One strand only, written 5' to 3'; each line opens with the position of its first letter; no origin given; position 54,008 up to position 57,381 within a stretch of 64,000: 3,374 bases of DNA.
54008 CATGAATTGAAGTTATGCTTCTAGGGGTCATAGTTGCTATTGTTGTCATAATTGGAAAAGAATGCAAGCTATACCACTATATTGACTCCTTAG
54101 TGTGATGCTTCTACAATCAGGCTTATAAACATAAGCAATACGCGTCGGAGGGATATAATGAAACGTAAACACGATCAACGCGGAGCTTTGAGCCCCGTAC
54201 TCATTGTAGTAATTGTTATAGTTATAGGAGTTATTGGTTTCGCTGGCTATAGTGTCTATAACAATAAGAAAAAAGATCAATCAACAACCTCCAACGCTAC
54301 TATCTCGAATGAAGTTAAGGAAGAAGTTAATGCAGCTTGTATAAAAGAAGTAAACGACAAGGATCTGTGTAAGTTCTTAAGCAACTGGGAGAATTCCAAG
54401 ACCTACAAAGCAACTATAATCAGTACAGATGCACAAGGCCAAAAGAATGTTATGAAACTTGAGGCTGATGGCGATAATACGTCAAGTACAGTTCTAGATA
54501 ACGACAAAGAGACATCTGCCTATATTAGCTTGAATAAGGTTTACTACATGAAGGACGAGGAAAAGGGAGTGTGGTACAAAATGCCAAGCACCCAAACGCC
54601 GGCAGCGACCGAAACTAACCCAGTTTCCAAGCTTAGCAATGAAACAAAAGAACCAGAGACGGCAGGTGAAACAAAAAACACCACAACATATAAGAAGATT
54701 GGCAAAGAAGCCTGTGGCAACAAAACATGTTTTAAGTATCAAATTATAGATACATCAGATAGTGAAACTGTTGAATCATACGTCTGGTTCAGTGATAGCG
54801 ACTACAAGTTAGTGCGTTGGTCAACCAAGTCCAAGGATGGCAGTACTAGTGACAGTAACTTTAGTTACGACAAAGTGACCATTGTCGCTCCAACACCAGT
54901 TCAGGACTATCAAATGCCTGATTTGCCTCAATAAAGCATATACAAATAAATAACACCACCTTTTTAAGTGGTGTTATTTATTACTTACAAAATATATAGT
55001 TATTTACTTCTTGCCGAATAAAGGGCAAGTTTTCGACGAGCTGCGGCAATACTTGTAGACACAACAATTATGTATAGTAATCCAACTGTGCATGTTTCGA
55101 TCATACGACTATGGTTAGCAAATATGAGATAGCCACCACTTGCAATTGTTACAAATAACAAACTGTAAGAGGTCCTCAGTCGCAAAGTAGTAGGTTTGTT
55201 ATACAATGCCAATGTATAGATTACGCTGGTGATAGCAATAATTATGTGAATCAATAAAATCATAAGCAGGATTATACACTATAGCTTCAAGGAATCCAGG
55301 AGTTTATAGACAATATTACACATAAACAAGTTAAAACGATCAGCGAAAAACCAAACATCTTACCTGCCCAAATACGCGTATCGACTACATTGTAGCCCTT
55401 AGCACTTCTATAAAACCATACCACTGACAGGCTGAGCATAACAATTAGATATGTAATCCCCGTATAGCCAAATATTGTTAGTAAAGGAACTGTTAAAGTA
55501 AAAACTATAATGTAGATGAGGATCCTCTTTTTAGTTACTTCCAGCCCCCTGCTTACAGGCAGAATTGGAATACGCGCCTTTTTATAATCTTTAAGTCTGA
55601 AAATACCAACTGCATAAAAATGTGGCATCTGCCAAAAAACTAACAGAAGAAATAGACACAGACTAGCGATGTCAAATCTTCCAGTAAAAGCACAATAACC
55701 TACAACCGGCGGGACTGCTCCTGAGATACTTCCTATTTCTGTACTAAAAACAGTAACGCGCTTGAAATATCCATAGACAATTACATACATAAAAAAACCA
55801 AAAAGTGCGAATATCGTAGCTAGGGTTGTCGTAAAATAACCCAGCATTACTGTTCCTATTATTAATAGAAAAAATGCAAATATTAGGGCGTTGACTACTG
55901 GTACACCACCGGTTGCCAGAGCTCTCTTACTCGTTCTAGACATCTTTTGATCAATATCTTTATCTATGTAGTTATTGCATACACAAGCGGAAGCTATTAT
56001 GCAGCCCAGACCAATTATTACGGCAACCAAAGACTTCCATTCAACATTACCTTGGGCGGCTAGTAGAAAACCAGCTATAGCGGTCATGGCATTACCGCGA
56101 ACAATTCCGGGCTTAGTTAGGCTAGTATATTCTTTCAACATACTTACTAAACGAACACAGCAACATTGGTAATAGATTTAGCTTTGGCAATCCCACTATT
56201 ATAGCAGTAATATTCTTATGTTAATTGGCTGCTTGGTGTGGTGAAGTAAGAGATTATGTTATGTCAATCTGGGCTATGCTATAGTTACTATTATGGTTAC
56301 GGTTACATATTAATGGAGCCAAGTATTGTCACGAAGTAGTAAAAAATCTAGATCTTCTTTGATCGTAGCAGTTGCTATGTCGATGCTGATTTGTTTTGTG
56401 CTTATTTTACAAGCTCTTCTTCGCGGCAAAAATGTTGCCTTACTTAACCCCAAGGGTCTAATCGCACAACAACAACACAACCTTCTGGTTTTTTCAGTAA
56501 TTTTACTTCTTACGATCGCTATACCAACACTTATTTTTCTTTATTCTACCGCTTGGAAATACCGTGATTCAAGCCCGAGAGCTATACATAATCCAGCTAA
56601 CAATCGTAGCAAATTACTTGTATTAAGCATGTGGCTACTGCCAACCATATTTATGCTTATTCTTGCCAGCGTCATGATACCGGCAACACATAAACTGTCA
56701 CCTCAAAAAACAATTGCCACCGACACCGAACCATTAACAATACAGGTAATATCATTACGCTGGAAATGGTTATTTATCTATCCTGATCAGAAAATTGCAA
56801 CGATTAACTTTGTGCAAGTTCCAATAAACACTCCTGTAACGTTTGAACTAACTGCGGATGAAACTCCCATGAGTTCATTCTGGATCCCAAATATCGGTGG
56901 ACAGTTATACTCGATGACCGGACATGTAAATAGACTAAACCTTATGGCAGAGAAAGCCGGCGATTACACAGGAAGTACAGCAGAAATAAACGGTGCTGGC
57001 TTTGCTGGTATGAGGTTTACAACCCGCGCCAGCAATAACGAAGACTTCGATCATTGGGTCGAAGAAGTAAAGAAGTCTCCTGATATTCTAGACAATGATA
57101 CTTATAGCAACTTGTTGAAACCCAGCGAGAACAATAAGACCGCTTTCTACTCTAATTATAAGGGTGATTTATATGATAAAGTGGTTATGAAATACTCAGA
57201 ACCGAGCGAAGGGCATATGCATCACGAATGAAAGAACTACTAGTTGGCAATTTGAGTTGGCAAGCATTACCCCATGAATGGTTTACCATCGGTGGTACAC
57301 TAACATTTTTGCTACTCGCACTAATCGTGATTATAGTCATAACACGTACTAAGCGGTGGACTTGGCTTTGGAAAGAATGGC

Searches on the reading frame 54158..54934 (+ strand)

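Call 3: search_protein_families(library=pfam, proteins=[window:54158-54934:+], max_evalue=0.1)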
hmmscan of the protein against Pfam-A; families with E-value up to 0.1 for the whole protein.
window:54158-54934:+ (258 aa): 5 families
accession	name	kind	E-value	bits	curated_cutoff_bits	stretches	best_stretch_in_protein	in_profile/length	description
PF05961.16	Chordopox_A13L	-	0.00068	20.3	24.1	1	16-68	5-57/69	Chordopoxvirus A13L protein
PF09976.15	TPR_21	-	0.0058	16.8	25.5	1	17-64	11-57/193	Tetratricopeptide repeat-like domain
PF07752.16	S-layer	-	0.0064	16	30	1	25-131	71-168/259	S-layer protein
PF12669.12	FeoB_associated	-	0.011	16.4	27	1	16-40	3-27/44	FeoB-associated Cys-rich membrane protein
PF14221.11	DUF4330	-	0.077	13.6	27.6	1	9-106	12-110/167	Domain of unknown function (DUF4330)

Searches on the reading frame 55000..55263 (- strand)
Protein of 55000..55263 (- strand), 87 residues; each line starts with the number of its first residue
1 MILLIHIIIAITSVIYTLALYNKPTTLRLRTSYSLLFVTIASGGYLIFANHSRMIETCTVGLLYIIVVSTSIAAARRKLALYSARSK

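Call 43: search_protein_families(library=pfam, proteins=[window:55000-55263:-], max_evalue=0.01)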
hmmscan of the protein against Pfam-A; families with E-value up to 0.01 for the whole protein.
window:55000-55263:- (87 aa): 0 families

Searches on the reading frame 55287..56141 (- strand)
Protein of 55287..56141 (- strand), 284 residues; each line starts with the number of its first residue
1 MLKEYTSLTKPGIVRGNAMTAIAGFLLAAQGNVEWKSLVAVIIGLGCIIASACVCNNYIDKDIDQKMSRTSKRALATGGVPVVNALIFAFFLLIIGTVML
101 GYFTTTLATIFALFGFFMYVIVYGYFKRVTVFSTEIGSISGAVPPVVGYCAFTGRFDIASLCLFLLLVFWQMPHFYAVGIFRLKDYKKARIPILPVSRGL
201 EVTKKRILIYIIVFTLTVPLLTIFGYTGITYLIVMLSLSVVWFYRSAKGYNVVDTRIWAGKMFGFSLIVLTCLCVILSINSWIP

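Call 3: search_protein_families(library=pfam, proteins=[window:55287-56141:-], max_evalue=0.1)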
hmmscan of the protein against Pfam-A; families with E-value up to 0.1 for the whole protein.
window:55287-56141:- (284 aa): 1 family
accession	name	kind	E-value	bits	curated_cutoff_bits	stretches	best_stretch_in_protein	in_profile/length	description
PF01040.23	UbiA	-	4.3e-51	174.1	34.2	1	19-262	3-244/250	UbiA prenyltransferase family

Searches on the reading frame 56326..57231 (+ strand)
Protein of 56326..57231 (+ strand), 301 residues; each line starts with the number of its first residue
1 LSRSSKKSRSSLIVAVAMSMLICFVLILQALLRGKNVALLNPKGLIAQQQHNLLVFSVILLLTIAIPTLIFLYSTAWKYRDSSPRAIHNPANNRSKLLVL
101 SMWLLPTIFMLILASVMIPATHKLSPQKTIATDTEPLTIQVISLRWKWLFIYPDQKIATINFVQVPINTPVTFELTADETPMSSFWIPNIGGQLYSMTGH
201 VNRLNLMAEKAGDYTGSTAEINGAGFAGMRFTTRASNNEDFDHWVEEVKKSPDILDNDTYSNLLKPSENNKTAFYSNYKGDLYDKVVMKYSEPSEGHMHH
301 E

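Call 3: search_protein_families(library=pfam, proteins=[window:56326-57231:+], max_evalue=0.1)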
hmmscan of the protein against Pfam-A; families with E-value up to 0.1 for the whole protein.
window:56326-57231:+ (301 aa): 2 families
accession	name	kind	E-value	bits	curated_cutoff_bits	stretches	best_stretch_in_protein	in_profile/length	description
PF06481.20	COX_ARM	-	6e-12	45.7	23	1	249-293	1-45/46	COX Aromatic Rich Motif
PF00116.26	COX2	-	2.5e-06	27.9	22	1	159-230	44-114/120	Cytochrome C oxidase subunit II, periplasmic domain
